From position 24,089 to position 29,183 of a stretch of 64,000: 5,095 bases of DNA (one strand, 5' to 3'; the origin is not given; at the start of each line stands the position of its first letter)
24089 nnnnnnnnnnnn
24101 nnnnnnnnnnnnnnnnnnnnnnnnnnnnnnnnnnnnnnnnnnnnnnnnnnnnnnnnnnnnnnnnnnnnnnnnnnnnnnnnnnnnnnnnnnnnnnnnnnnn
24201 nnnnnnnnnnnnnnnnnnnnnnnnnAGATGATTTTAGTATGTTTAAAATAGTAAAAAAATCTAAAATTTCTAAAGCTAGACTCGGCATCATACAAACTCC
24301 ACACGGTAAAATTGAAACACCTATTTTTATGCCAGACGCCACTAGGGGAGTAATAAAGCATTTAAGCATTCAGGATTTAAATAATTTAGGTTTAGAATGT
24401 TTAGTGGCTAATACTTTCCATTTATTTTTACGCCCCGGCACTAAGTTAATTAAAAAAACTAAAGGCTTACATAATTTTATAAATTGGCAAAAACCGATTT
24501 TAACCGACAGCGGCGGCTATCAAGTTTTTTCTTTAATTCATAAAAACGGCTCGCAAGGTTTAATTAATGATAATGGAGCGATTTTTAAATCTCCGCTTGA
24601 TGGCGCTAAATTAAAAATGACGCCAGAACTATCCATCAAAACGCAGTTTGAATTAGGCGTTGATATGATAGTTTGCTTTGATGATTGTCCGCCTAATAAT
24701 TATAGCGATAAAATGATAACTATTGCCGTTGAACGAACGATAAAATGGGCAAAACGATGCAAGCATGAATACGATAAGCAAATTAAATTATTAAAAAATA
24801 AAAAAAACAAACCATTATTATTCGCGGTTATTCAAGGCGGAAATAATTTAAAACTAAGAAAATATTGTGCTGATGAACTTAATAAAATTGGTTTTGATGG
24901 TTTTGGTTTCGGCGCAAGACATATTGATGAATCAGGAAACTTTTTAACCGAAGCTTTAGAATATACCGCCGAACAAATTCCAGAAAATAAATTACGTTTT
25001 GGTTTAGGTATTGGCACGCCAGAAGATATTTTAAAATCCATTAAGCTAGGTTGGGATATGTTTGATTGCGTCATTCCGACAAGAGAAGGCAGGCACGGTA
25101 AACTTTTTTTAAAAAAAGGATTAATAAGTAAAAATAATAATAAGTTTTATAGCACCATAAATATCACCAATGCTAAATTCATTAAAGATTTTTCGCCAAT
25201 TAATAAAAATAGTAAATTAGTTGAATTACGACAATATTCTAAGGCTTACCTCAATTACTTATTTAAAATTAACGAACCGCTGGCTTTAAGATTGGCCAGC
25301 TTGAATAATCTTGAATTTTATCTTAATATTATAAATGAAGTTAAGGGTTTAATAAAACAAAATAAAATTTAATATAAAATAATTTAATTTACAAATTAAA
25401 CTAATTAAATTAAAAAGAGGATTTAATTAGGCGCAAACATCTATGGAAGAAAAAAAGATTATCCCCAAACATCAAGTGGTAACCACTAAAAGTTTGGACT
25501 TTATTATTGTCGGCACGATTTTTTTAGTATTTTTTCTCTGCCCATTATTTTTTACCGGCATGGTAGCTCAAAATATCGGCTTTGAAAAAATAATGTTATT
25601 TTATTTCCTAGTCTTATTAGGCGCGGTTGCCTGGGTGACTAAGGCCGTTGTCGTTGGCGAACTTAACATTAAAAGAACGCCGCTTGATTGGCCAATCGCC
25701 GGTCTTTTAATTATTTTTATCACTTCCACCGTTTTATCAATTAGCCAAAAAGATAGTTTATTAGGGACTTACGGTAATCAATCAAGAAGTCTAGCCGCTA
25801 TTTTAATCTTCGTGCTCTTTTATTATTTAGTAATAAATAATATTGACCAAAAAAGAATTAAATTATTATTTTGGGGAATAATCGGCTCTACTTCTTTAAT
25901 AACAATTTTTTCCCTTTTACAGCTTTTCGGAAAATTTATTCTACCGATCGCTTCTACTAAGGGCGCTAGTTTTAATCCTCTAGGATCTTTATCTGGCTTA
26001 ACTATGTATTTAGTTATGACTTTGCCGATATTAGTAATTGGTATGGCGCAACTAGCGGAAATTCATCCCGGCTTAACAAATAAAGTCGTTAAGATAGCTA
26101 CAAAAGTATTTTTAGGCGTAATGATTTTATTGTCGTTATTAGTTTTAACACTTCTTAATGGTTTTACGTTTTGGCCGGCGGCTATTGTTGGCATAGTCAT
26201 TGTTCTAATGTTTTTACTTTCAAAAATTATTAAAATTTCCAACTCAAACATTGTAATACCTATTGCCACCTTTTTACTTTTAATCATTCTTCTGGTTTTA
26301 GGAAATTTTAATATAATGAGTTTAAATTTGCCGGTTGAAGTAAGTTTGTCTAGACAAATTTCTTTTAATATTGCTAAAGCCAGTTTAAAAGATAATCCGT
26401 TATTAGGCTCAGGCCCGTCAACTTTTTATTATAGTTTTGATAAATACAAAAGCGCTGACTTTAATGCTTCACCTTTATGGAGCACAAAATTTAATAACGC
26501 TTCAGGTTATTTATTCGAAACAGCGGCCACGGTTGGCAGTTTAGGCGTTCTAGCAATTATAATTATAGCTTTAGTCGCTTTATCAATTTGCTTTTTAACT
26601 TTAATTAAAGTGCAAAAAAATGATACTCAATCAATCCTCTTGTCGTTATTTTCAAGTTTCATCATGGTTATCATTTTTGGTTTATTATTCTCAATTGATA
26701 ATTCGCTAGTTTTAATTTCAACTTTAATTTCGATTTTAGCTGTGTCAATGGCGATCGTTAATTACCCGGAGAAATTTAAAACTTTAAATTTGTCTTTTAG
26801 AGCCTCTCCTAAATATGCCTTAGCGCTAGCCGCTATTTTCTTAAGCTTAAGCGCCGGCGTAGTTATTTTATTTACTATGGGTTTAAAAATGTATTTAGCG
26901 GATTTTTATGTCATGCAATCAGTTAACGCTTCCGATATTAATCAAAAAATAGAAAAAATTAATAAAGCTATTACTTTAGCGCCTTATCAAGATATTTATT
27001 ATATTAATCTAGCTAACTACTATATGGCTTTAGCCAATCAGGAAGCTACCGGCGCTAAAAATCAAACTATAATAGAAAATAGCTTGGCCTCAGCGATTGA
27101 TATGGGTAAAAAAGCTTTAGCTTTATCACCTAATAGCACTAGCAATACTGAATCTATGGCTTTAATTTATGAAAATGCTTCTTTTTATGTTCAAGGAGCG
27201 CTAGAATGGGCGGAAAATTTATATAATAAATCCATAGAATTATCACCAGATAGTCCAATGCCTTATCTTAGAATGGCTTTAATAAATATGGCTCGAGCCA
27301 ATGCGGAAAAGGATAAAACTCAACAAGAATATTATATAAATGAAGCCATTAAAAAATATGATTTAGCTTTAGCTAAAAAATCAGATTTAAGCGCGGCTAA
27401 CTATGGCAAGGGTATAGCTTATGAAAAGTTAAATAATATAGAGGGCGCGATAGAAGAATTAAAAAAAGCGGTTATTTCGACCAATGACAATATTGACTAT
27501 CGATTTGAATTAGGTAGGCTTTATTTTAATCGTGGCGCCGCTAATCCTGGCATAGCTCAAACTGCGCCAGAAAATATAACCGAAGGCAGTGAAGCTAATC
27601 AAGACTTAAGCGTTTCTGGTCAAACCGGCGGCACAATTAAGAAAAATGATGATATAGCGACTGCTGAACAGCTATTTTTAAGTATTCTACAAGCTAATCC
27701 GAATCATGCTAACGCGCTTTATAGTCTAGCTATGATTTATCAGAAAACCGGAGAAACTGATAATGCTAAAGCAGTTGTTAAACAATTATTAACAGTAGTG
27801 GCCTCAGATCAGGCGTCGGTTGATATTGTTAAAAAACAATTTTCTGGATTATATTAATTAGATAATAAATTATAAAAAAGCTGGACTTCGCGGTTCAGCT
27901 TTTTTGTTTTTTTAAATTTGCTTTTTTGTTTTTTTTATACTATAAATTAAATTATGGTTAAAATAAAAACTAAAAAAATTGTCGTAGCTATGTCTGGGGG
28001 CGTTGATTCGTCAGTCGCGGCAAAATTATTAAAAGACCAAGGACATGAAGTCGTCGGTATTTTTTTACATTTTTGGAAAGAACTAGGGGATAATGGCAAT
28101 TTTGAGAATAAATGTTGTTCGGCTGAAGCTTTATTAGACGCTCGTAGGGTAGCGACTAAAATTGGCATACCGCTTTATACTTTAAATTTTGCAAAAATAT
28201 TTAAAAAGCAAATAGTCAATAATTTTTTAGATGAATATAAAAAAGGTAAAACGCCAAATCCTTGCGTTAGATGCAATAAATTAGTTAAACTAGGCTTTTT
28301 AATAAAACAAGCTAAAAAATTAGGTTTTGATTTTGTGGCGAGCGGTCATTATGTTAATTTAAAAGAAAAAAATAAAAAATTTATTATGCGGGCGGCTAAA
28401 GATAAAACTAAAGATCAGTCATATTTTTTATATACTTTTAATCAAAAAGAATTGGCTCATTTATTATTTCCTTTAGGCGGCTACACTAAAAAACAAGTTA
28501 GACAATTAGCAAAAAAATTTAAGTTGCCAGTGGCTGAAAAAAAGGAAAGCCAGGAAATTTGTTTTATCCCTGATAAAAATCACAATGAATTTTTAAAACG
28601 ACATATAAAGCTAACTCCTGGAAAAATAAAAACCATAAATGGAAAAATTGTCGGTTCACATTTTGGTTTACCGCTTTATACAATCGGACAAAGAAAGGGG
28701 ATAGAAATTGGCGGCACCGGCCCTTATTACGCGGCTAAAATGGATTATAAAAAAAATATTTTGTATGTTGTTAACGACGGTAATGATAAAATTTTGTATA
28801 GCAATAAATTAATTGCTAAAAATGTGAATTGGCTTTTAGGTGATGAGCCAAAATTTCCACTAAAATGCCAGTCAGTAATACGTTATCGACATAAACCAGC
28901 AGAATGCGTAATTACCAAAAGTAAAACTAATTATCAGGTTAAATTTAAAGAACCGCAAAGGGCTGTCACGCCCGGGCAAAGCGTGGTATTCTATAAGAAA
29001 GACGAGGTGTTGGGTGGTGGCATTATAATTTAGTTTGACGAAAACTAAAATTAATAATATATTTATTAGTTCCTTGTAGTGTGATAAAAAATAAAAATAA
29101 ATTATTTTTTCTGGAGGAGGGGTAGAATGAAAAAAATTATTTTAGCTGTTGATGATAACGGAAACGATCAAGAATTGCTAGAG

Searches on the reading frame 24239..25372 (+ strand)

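Call 66: search_protein_families(library=pfam, proteins=[window:24239-25372:+], max_evalue=0.0001)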
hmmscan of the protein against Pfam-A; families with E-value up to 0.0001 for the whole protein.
window:24239-25372:+ (377 aa): 1 family
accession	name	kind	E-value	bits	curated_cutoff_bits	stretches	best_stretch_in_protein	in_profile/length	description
PF01702.25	TGT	-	6.1e-108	361.5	26.3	1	12-376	2-343/357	Queuine tRNA-ribosyltransferase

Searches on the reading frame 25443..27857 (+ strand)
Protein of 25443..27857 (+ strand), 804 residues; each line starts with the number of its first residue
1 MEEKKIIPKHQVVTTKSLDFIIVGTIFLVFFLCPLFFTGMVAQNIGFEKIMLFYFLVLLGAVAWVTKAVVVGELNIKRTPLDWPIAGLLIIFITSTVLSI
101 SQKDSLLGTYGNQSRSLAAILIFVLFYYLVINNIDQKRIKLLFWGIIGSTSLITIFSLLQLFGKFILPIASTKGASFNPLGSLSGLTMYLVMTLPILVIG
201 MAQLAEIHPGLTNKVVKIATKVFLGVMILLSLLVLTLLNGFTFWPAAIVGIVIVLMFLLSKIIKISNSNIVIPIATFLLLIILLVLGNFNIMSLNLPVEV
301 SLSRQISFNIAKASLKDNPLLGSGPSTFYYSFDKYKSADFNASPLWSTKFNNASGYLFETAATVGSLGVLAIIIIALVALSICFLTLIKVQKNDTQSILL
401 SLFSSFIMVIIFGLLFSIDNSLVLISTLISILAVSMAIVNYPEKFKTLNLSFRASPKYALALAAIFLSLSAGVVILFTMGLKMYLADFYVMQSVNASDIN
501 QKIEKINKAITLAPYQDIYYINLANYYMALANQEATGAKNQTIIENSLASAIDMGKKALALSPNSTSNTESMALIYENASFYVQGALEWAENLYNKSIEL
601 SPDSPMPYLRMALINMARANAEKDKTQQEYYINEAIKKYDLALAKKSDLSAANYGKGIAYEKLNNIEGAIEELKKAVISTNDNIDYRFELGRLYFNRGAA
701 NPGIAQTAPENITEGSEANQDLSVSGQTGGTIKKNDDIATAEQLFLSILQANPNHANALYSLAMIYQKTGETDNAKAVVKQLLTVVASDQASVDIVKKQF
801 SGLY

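Call 66: search_protein_families(library=pfam, proteins=[window:25443-27857:+], max_evalue=0.0001)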
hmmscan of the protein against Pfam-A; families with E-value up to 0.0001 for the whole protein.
window:25443-27857:+ (804 aa): 8 families
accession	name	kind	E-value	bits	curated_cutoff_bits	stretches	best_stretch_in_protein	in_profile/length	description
PF14559.12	TPR_19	-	1.6e-12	48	25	1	736-783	5-52/68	Tetratricopeptide repeat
PF13414.12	TPR_11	-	8.3e-11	41.8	26.8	0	663-697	7-41/42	TPR repeat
PF13431.12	TPR_17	-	5.4e-10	39.2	24.4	1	744-776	1-33/34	Tetratricopeptide repeat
PF13428.12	TPR_14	-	7.2e-08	32.8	23.5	0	655-693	6-44/44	Tetratricopeptide repeat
PF13432.12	TPR_16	-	4.8e-07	30.5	32.7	0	634-681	15-62/65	Tetratricopeptide repeat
PF07719.23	TPR_2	-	9e-07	29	27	0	652-677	3-28/34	Tetratricopeptide repeat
PF24575.1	TPR_Slam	-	1.5e-05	25.7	35.2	0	645-696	42-93/104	Surface lipoprotein assembly modifier, N-terminal TPR repeats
PF13181.12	TPR_8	-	3.4e-05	24.1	25.7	0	756-784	1-29/34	Tetratricopeptide repeat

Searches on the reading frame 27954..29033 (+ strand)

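Call 66: search_protein_families(library=pfam, proteins=[window:27954-29033:+], max_evalue=0.0001)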
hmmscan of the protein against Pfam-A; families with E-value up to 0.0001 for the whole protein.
window:27954-29033:+ (359 aa): 6 families
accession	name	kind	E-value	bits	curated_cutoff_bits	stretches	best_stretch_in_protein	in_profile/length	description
PF03054.22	tRNA_Me_trans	-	2.7e-80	269.2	20.6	1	7-206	1-201/202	tRNA methyl transferase HUP domain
PF20258.4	tRNA_Me_trans_C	-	2.4e-23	82.7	20.6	1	284-358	2-77/77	Aminomethyltransferase beta-barrel domain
PF20259.3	tRNA_Me_trans_M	-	6.1e-20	71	27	1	212-273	2-65/66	tRNA methyl transferase PRC-barrel domain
PF02568.20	ThiI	-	1.1e-05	25.6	20.5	0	8-94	5-86/197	Thiamine biosynthesis protein (ThiI)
PF02540.23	NAD_synthase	-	1.7e-05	24.5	21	0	3-29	15-41/242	NAD synthase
PF06508.19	QueC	-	4.9e-05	23.4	22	1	8-194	1-178/210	Queuosine biosynthesis protein QueC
